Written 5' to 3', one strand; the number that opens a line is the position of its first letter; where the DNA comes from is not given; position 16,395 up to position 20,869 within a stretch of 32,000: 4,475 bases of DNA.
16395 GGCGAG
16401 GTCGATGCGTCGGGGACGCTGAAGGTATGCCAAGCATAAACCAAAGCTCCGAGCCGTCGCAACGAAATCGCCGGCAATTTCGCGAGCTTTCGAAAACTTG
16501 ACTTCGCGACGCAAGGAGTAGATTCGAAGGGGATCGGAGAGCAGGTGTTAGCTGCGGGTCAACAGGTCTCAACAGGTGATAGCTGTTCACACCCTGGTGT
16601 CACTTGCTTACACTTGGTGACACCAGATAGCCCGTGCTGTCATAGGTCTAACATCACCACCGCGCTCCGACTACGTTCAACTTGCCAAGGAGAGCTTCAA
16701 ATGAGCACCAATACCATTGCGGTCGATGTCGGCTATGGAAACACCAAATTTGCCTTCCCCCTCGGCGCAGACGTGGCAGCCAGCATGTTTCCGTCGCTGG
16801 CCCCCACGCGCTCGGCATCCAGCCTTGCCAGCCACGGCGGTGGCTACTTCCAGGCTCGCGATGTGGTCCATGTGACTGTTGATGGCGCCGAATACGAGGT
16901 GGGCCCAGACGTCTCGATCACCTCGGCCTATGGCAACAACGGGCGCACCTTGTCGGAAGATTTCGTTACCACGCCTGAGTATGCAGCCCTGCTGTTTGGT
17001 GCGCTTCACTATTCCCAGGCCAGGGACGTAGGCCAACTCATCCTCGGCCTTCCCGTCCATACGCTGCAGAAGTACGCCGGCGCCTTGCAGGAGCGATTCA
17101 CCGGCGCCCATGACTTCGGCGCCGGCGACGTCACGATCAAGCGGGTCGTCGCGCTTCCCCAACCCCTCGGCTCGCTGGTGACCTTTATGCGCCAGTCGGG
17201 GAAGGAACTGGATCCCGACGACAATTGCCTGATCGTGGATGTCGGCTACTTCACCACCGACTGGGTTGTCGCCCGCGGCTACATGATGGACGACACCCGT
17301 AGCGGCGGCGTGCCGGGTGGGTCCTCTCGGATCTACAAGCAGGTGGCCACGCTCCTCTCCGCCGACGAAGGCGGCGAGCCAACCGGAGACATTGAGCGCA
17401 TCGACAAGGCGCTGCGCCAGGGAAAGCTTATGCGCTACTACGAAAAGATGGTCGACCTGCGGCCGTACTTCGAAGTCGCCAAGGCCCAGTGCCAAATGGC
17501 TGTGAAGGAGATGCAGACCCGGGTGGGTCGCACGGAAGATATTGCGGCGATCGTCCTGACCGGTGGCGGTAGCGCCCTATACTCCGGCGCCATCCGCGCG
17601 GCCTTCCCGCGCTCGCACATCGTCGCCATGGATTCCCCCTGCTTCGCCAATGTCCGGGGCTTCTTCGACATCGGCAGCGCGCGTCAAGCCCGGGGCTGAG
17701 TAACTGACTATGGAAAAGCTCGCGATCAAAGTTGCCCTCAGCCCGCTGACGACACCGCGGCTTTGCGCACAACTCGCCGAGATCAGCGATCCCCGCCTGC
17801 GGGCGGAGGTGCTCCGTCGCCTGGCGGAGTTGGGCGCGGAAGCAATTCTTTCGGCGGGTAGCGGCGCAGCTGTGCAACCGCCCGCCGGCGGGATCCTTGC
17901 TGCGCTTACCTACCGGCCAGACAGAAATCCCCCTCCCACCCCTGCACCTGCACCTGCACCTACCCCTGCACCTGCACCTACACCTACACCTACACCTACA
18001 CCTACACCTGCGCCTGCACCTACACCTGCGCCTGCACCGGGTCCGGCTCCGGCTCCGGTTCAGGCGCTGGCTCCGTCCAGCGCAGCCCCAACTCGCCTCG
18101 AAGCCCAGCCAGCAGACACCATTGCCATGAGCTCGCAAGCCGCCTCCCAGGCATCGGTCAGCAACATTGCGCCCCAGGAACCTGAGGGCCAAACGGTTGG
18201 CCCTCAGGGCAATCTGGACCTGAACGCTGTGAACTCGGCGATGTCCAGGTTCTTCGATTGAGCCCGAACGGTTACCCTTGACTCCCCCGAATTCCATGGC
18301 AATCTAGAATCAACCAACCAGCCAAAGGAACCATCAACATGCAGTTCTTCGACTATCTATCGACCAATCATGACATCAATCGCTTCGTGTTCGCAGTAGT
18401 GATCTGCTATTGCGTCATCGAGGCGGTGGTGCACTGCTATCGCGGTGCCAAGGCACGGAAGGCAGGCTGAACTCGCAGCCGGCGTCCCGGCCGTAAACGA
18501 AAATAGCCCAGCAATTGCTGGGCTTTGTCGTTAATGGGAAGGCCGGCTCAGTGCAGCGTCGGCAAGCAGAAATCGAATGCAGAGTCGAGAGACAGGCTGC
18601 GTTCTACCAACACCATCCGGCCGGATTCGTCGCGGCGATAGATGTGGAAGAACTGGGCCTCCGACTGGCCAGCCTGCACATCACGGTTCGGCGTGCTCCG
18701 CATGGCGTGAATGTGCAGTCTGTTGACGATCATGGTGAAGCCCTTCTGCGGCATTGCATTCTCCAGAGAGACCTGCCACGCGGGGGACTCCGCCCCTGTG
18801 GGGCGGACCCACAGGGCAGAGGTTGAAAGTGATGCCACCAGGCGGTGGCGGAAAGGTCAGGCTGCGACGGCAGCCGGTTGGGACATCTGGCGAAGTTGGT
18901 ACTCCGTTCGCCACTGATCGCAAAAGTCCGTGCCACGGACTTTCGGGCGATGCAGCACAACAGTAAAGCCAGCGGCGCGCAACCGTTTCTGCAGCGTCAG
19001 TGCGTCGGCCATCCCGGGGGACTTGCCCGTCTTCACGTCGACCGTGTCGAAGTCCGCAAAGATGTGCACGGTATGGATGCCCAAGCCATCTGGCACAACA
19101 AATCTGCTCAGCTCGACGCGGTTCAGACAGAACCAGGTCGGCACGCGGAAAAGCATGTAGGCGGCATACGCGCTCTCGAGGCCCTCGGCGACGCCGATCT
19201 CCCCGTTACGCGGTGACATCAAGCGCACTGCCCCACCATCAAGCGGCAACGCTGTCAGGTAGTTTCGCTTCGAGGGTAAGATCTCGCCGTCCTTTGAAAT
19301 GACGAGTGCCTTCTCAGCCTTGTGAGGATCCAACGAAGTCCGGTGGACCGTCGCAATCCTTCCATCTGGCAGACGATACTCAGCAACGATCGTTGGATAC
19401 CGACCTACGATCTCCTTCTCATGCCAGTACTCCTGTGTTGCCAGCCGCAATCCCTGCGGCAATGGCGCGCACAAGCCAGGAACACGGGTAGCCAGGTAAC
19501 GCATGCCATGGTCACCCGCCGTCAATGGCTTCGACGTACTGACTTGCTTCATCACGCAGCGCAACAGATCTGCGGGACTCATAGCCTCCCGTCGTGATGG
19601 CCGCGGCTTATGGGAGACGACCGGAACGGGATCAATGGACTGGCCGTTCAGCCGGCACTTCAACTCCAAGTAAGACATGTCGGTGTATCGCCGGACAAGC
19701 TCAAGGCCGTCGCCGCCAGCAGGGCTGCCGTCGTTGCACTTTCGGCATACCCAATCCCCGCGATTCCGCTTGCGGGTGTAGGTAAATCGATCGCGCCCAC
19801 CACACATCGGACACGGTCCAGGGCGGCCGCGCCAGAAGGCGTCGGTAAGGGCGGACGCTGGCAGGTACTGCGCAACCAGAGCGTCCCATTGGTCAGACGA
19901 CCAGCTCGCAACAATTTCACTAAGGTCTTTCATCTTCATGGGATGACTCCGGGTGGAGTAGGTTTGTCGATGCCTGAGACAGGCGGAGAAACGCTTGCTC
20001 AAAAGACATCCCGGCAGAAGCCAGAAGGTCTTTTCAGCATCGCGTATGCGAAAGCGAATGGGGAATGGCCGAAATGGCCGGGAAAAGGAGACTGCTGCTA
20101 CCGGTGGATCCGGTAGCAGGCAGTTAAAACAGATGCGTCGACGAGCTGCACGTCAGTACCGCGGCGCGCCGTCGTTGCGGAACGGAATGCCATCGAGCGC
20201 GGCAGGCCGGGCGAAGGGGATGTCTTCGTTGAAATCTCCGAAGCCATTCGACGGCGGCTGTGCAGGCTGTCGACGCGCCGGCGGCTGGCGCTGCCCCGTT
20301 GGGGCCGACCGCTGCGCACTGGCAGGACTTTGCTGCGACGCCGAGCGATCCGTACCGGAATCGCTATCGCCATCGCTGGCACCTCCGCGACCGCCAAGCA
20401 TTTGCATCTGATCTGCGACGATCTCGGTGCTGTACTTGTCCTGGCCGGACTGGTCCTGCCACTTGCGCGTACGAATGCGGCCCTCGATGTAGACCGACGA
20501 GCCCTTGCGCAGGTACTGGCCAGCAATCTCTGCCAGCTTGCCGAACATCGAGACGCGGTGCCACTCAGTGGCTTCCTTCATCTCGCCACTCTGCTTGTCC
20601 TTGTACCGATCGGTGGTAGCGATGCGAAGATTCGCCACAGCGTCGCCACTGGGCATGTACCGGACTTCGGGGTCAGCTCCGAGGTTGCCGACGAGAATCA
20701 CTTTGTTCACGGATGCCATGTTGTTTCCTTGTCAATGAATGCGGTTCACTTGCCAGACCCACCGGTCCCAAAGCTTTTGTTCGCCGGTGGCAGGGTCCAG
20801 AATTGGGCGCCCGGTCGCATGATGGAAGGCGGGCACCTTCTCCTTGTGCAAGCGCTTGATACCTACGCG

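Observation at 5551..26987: One promoter-like motif, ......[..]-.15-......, precedes all five + strand operons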

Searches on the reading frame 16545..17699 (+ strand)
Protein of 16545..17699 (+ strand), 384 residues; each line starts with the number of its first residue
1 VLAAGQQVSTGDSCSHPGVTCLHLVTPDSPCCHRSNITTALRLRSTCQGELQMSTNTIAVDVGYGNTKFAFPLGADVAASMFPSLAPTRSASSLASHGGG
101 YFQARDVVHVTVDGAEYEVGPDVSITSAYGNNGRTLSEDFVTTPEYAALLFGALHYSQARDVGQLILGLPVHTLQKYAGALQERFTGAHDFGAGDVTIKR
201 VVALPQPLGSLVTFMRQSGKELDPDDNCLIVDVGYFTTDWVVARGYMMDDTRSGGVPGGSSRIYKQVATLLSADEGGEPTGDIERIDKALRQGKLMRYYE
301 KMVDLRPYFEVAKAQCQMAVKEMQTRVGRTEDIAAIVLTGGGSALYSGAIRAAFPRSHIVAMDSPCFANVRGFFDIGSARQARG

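Call 8: search_protein_families(library=pfam, proteins=[window:16545-17699:+], max_evalue=0.01)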
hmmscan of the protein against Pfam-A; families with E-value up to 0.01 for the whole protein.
window:16545-17699:+ (384 aa): 3 families
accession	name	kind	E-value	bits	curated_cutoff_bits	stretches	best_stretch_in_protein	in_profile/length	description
PF17989.7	ALP_N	-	5.5e-24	85.5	26.3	1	59-209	1-148/148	Actin like proteins N terminal domain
PF21522.3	MreB-like_C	-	2.4e-09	38.3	27.8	1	230-345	1-116/123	Archaeal actin homologue MreB-like, C-terminal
PF21523.3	ParM_N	-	8.2e-08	32.9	27.4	1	222-375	1-158/159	Plasmid segregation protein ParM, C-terminal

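Call 72: search_protein_families(library=ncbifam, proteins=[window:16701-17699:+], max_evalue=1)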
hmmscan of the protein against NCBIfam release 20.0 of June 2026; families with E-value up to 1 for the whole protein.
window:16701-17699:+ (332 aa): 3 families
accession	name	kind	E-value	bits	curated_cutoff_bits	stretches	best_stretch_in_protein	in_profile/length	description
TIGR03739.1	PRTRC_D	hypoth_equivalog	3.3e-148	492.8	214.8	1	7-327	1-320/320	PRTRC system protein D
NF010498.0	PRK13917.1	equivalog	3.2e-14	52.9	417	1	4-325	3-334/344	plasmid segregation protein ParM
NF052678.1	morpho_FcmB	equivalog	1.5e-06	27.4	300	1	98-308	130-350/373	filament morphology actin-like protein FcmB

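Call 79: search_dna_similar(query=window:16701-17699:+, collection=plasmids, mode=protein, max_rows=40, rows=spread)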
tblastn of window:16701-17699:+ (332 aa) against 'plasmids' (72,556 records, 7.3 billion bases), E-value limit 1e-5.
Records with a match: 1572; places in all: 1579; records where one place covers at least 80% of the query: 1445.
Best place of each record, by identity: >=99% 2; 90-95% 2; 60-80% 17; <60% 1551.
By first word of the organism name: Klebsiella 360; Salmonella 219; Escherichia 196; Citrobacter 140; Providencia 79; Vibrio 66; Acinetobacter 66; Enterobacter 54; Pseudomonas 44; Xanthomonas 36; and 66 more.
By predicted mobility (MOB-suite, as given by PLSDB): conjugative 1172; mobilizable 248; non-mobilizable 152.
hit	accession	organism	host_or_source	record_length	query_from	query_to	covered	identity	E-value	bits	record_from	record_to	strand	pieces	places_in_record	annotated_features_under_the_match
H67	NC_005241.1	Cupriavidus necator H16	-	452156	1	332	100%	100.0%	0e+0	680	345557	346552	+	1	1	PRTRC system protein D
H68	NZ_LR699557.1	Paraburkholderia dioscoreae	-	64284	1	331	100%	52.0%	6e-112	363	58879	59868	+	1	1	PRTRC system protein D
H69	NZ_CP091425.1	Methylobacter sp. YRD-M1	isolate,wetland soil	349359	7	332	98%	34.6%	2e-50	187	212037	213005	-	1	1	PRTRC system protein D | hypothetical protein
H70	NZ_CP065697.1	Delftia acidovorans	-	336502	1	331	100%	29.1%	3e-31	131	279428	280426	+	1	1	ParM/StbA family protein | hypothetical protein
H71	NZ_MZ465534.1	Klebsiella pneumoniae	-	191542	1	325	98%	28.6%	2e-22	105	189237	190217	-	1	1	ParM/StbA family protein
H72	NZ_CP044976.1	Hydrogenophaga sp. PBL-H3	-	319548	7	321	95%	29.3%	8e-25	112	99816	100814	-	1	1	plasmid segregation protein ParM domain-containing protein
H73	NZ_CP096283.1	Providencia sp. PROV280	Clinical or host-associated ...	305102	8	325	96%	28.8%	1e-17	91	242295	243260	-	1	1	ParM/StbA family protein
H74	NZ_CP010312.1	Geoalkalibacter subterraneus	-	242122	6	325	96%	28.3%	3e-27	119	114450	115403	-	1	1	ParM/StbA family protein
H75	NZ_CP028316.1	Salmonella enterica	Homo sapiens,human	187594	1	322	97%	27.8%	2e-21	102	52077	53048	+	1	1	ParM/StbA family protein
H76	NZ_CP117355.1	Salmonella enterica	Bos taurus,Pooled lung, small and large ...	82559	1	322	97%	27.6%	8e-22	103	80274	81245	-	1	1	ParM/StbA family protein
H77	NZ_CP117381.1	Salmonella enterica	Bos taurus,feces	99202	1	322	97%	27.6%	8e-22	103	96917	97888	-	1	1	ParM/StbA family protein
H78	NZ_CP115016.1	Serratia nevei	dog,pure culture,urine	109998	1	322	97%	27.6%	8e-22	103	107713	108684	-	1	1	ParM/StbA family protein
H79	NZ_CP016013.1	Salmonella enterica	food,raw almond kernel butter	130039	1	322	97%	27.6%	8e-22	103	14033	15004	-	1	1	ParM/StbA family protein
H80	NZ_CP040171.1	Vibrio cholerae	Homo sapiens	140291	1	322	97%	27.6%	8e-22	103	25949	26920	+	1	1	ParM/StbA family protein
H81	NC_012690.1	Escherichia coli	-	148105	1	322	97%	27.6%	8e-22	103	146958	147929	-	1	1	ParM/StbA family protein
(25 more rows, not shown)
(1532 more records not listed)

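Call 80: get_annotated_region(hit=H69, flank=20000)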
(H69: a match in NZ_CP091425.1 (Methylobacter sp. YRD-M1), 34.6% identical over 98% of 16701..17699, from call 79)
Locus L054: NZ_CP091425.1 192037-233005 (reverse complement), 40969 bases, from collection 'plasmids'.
description: Methylobacter sp. YRD-M1 plasmid unnamed1, complete sequence
organism: Methylobacter sp. YRD-M1 (NCBI taxid 2911520)
taxonomy: Bacteria; Pseudomonadota; Gammaproteobacteria; Methylococcales; Methylococcaceae; Methylobacter; Methylobacter sp. YRD-M1
host: -; source: isolate,wetland soil; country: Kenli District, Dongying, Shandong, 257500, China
typing (MOB-suite, as given by PLSDB): non-mobilizable
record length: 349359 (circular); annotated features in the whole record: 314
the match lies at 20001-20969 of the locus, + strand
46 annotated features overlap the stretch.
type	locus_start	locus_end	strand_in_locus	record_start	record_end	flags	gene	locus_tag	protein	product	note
CDS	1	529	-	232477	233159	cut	-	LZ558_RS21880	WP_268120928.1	IS1 family transposase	-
CDS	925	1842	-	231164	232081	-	-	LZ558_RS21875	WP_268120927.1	nucleotidyl transferase AbiEii/AbiGii toxin family protein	-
CDS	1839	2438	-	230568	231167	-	-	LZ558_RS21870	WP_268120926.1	AbiEi antitoxin N-terminal domain-containing protein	-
CDS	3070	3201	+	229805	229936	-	-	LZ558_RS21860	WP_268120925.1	hypothetical protein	-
CDS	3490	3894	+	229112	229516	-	-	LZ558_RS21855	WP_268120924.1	hypothetical protein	-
CDS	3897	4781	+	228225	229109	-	-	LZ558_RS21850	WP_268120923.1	HNH endonuclease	-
CDS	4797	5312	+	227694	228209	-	-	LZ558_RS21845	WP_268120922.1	SMI1/KNR4 family protein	GO:0042546 - cell wall biogenesis [Evidence IEA]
CDS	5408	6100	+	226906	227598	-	-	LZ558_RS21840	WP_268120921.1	hypothetical protein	-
CDS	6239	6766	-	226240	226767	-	-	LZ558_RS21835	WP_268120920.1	hypothetical protein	-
CDS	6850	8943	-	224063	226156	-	-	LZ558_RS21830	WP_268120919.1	ATP-dependent DNA helicase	-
CDS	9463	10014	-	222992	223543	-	-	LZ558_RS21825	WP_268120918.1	hypothetical protein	-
CDS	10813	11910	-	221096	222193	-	-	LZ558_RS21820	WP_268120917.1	hypothetical protein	-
CDS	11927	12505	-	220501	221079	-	cas6e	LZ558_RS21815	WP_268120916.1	type I-E CRISPR-associated protein Cas6/Cse3/CasE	GO:0043571 - maintenance of CRISPR repeat elements [Evidence IEA]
CDS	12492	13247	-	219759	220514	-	-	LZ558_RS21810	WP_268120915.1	hypothetical protein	-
CDS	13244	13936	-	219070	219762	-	-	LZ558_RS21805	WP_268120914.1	hypothetical protein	-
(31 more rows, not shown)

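Call 81: get_annotated_region(hit=H70, flank=20000)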
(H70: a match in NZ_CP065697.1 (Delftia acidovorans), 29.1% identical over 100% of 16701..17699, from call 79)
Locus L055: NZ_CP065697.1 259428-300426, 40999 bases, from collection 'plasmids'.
description: Delftia acidovorans strain FDAARGOS_891 plasmid unnamed2
organism: Delftia acidovorans (NCBI taxid 80866)
taxonomy: Bacteria; Pseudomonadota; Betaproteobacteria; Burkholderiales; Comamonadaceae; Delftia; Delftia acidovorans
host: -; source: -; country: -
typing (MOB-suite, as given by PLSDB): conjugative; replicon rep_cluster_2238; relaxase MOBP; mating-pair formation MPF_T
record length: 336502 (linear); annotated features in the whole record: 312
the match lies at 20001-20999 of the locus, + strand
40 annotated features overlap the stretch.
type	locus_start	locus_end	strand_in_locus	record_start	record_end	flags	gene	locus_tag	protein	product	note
CDS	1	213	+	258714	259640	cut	-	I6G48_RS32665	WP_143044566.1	hypothetical protein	-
CDS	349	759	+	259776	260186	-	-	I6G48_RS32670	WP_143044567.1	hypothetical protein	-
CDS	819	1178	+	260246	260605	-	-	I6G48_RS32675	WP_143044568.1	hypothetical protein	-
CDS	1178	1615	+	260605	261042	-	-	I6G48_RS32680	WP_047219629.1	hypothetical protein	-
CDS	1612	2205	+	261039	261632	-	-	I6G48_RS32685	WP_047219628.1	vWA domain-containing protein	-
CDS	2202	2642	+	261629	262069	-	-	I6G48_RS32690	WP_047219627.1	hypothetical protein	-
CDS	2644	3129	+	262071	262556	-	-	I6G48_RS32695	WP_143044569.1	hypothetical protein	-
CDS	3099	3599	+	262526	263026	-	-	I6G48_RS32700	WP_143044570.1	hypothetical protein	-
CDS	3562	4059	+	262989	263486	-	-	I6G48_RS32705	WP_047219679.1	hypothetical protein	-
CDS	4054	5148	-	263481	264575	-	-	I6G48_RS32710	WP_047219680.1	hypothetical protein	-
CDS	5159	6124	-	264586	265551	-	-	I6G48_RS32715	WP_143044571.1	hypothetical protein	-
CDS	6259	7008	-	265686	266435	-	-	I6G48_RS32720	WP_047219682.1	PhoH family protein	-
CDS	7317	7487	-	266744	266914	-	-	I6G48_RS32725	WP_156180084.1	hypothetical protein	-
CDS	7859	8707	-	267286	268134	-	-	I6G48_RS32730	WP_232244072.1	protein-disulfide reductase DsbD domain-containing protein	-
CDS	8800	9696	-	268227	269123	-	-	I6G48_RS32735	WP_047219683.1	hypothetical protein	-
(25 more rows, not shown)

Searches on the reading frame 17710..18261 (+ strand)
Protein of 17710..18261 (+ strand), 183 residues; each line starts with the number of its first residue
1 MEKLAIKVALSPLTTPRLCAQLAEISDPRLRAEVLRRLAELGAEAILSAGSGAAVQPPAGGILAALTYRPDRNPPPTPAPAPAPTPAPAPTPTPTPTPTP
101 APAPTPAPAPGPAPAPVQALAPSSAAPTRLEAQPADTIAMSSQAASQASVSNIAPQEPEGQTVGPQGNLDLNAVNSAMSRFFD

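Call 8: search_protein_families(library=pfam, proteins=[window:17710-18261:+], max_evalue=0.01)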
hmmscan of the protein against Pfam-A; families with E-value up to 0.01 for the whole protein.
window:17710-18261:+ (183 aa): 0 families

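Call 72: search_protein_families(library=ncbifam, proteins=[window:17710-18261:+], max_evalue=1)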
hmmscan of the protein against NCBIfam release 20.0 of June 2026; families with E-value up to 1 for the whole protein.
window:17710-18261:+ (183 aa): 3 families
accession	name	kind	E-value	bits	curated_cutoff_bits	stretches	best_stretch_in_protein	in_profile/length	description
NF037973.1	metallo_SslE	exception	7.8e-05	20.2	3000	1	50-114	28-90/1519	lipoprotein metalloprotease SslE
NF008084.0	PRK10819.1-5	equivalog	0.0007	19.5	315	1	70-165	59-163/249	TonB system transport protein TonB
NF005846.3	PRK07764.1-6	equivalog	0.089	11.8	625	1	68-158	440-533/628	DNA polymerase III subunit gamma and tau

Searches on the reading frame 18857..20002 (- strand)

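Call 10: search_protein_families(library=pfam, proteins=[window:18857-20002:-], max_evalue=0.01)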
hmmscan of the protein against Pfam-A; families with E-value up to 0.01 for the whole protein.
window:18857-20002:- (381 aa): 3 families
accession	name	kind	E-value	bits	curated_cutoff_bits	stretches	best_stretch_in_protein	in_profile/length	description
PF08273.17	Zn_Ribbon_Prim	-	6.8e-14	52.3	23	1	59-100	1-37/37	Zinc-binding domain of primase-helicase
PF23639.1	DUF7146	-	4.4e-11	43.5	27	1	154-234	11-88/105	Domain of unknown function (DUF7146)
PF12760.12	Zn_ribbon_IS1595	-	1.6e-05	25.2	25.4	1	51-90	9-44/46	Transposase zinc-ribbon domain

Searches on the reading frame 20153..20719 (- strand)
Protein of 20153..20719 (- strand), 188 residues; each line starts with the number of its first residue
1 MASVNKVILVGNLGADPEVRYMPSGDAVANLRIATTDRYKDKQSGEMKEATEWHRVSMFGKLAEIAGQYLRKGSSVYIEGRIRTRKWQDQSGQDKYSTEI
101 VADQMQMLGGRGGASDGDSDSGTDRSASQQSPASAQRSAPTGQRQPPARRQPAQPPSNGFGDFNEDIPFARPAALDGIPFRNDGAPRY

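Call 10: search_protein_families(library=pfam, proteins=[window:20153-20719:-], max_evalue=0.01)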
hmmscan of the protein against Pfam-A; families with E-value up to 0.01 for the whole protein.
window:20153-20719:- (188 aa): 1 family
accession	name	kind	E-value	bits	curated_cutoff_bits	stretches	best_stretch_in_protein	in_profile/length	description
PF00436.31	SSB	-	7.5e-43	145.3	26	1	4-108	1-104/104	Single-strand binding protein family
